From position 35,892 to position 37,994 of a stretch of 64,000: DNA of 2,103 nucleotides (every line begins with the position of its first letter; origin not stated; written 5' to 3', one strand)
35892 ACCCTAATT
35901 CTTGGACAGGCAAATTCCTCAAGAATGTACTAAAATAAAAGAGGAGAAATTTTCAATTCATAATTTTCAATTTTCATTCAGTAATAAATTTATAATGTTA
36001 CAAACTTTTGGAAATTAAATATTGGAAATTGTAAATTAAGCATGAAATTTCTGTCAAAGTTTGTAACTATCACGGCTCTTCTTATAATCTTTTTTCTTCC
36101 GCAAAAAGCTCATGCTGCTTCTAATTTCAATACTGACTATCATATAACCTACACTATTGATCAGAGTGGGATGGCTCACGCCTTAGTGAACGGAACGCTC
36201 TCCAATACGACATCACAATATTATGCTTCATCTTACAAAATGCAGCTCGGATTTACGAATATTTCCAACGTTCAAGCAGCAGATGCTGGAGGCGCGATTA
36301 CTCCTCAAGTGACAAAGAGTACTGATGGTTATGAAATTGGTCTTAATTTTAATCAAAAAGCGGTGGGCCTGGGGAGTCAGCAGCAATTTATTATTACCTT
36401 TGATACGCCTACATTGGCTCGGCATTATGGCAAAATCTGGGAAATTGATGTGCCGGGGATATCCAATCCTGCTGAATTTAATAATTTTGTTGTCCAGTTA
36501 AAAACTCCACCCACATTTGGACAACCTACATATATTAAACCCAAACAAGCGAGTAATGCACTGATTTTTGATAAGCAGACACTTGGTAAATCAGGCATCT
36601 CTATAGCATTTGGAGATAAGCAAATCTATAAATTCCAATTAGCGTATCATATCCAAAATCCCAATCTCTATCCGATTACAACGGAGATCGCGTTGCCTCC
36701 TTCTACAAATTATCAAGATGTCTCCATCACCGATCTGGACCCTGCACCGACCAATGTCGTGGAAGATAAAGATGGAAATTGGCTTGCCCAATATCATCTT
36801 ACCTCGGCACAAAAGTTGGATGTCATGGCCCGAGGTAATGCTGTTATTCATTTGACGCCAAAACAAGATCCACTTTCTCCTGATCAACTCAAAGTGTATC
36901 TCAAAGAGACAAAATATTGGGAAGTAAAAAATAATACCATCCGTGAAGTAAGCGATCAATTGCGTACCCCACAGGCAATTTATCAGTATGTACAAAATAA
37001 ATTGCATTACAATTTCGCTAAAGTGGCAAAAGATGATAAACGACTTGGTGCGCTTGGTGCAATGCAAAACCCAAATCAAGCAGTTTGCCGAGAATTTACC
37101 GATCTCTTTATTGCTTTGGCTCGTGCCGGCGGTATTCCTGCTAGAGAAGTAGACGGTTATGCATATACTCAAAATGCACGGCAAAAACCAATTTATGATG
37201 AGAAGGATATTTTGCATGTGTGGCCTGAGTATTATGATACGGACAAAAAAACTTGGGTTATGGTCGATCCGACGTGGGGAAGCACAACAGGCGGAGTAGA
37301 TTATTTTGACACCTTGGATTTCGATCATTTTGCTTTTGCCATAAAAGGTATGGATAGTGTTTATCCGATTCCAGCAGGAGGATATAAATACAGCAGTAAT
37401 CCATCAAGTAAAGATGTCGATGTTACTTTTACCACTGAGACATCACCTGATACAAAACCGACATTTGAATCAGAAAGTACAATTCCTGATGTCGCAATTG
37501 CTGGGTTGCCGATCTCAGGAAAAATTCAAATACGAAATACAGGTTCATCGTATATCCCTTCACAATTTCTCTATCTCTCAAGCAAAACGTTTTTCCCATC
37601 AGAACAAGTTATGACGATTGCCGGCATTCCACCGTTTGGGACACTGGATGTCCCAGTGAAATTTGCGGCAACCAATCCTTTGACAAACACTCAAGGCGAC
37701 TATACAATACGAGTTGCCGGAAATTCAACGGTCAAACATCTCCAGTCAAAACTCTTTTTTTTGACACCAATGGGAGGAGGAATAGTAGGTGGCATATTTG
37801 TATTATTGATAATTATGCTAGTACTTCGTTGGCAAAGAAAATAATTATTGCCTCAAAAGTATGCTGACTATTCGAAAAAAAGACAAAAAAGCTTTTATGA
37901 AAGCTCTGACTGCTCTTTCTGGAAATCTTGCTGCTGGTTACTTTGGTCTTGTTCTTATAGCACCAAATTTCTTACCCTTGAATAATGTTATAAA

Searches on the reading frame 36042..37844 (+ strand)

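Call 4: search_protein_families(library=pfam, proteins=[window:36042-37844:+], max_evalue=0.1)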
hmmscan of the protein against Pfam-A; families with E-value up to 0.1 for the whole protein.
window:36042-37844:+ (600 aa): 2 families
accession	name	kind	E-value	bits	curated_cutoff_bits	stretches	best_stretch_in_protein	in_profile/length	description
PF01841.26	Transglut_core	-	1.4e-17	64.4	23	1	297-410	5-108/108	Transglutaminase-like superfamily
PF03835.21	Rad4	-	0.05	13.7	27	1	376-415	21-60/148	Rad4 transglutaminase-like domain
